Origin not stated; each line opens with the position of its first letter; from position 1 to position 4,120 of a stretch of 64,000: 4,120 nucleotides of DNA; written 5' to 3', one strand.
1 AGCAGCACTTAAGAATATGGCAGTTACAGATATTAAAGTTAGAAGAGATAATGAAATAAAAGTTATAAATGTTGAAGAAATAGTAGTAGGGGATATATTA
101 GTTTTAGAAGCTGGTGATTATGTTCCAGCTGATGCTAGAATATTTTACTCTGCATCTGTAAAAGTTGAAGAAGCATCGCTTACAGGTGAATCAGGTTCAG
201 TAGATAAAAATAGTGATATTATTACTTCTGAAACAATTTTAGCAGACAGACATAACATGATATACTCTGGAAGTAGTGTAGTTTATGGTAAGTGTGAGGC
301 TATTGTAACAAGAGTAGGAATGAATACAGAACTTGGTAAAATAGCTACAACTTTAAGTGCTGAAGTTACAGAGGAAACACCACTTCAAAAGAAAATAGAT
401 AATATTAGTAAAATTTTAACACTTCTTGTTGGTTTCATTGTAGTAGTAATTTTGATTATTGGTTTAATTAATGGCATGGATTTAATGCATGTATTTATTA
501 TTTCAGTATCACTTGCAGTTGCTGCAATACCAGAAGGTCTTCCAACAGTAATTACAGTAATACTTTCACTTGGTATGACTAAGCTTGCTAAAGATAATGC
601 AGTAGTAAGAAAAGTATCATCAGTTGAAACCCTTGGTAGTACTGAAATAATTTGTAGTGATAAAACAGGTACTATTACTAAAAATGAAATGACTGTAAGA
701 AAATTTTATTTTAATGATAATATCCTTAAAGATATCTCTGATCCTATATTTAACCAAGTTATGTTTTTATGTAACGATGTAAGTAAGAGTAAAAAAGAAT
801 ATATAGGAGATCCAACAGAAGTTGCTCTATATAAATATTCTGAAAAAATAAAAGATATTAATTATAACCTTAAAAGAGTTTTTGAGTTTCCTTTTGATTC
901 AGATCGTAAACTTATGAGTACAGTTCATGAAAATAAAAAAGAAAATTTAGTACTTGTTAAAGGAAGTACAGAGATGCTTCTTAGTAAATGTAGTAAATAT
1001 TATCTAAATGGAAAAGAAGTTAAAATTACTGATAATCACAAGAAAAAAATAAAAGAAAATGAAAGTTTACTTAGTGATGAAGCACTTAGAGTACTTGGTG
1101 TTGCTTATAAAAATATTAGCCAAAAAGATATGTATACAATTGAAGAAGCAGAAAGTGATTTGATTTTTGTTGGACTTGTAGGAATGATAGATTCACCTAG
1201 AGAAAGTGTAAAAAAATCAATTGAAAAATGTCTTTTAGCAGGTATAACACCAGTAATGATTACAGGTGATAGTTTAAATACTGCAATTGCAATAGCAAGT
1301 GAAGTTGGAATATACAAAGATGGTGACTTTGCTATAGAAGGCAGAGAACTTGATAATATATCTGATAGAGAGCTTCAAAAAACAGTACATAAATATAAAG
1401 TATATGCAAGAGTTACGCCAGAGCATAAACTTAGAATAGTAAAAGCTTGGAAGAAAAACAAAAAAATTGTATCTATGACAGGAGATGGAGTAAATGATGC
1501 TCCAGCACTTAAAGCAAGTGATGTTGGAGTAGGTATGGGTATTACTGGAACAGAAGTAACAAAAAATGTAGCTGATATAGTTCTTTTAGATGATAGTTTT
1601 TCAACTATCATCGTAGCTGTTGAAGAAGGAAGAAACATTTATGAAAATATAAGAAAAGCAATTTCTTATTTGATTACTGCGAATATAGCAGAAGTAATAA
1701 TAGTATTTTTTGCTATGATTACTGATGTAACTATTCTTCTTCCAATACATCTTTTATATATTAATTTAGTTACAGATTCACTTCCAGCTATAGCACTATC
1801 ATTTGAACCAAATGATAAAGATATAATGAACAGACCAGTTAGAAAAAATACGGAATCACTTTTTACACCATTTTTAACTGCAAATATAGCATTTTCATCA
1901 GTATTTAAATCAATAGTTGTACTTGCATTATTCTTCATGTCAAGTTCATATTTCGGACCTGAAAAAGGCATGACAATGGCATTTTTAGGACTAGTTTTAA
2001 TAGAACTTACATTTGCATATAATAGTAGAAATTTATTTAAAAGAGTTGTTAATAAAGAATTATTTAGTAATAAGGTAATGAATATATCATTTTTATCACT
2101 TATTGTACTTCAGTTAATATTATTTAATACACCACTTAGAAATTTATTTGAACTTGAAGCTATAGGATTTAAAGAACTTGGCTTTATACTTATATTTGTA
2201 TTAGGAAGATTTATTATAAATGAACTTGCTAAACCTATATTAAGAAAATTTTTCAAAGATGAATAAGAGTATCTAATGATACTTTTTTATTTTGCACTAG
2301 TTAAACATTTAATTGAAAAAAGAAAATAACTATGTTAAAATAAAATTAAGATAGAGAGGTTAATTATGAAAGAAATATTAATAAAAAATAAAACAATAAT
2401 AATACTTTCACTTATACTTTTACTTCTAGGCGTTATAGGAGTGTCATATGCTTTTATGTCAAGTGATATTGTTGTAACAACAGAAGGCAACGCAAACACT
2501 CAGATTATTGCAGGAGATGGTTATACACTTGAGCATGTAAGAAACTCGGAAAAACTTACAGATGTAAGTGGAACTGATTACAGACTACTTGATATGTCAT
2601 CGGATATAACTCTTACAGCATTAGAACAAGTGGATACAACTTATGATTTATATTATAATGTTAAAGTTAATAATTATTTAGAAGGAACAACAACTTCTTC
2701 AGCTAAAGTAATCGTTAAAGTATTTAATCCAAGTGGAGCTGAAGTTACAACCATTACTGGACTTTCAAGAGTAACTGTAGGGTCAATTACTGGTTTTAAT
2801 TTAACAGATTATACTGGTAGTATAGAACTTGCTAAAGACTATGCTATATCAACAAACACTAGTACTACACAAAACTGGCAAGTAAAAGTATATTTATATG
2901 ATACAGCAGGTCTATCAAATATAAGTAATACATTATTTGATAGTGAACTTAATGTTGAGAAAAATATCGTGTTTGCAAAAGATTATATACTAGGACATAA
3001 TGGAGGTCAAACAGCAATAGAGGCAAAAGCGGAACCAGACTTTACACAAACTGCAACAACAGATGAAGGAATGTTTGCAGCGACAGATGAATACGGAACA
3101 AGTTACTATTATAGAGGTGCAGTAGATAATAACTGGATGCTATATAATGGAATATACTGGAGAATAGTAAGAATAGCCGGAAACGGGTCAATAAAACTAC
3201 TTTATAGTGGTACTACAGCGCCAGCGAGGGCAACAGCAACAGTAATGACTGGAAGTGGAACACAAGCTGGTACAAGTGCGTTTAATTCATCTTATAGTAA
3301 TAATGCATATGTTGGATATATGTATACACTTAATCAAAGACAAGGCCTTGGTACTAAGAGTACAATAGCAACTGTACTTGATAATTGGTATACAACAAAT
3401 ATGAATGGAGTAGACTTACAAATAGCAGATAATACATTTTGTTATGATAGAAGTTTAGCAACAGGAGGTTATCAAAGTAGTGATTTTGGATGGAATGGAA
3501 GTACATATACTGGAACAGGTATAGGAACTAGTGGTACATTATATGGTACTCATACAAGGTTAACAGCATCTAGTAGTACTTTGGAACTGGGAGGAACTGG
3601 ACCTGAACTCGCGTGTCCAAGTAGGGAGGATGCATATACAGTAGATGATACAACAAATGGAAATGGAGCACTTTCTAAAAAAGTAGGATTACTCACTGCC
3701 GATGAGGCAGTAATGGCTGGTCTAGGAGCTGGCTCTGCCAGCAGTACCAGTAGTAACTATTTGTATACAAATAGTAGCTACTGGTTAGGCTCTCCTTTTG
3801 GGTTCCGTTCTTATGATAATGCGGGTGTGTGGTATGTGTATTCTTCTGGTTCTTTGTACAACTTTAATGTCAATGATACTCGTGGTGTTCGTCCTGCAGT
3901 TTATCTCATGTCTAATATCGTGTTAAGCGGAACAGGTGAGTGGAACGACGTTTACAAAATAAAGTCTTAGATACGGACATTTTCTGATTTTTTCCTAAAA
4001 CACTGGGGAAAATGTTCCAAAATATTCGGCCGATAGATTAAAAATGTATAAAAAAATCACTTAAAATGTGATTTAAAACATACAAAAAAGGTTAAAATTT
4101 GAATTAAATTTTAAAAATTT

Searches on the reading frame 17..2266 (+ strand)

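Call 4: search_protein_families(library=pfam, proteins=[window:17-2266:+], max_evalue=0.01)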
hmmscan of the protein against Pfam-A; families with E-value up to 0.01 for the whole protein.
window:17-2266:+ (749 aa): 4 families
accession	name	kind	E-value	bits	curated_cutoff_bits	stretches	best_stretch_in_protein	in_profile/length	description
PF00122.25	E1-E2_ATPase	-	6.4e-50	169.6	28.1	1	4-192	5-180/181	E1-E2 ATPase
PF00689.26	Cation_ATPase_C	-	6.7e-41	140.4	27.3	1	573-740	3-174/175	Cation transporting ATPase, C-terminus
PF13246.12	Cation_ATPase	-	1.9e-20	73.1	21.7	1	253-328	10-91/91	Cation transport ATPase (P-type)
PF00702.32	Hydrolase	-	2.7e-14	54.4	26.4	1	211-501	3-190/191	haloacid dehalogenase-like hydrolase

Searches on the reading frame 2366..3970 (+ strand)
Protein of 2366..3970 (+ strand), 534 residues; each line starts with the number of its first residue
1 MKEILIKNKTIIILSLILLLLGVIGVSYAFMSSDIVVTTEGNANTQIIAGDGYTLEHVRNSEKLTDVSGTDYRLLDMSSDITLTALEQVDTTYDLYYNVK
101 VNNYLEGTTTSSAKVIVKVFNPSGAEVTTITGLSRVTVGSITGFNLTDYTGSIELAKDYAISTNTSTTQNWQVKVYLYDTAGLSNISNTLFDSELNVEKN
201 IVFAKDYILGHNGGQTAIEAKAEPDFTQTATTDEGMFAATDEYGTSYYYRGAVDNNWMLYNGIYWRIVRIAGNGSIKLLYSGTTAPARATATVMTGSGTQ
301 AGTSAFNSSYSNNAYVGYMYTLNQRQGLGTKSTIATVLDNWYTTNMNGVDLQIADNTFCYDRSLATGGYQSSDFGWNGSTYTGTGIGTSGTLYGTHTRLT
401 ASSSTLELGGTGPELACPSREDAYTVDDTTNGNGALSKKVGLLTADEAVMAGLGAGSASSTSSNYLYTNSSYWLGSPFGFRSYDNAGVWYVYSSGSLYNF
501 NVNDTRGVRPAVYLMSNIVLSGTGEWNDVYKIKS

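Call 6: search_protein_families(library=pfam, proteins=[window:2366-3970:+], max_evalue=10)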
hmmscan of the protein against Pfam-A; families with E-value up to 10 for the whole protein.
window:2366-3970:+ (534 aa): 2 families
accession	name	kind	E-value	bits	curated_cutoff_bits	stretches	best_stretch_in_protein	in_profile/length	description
PF19789.6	DUF6273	-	3.7e-06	27.4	23.5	1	436-514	81-170/172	Domain of unknown function (DUF6273)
PF11947.13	DUF3464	-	0.12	12.5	25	1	6-34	91-119/149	Photosynthesis affected mutant 68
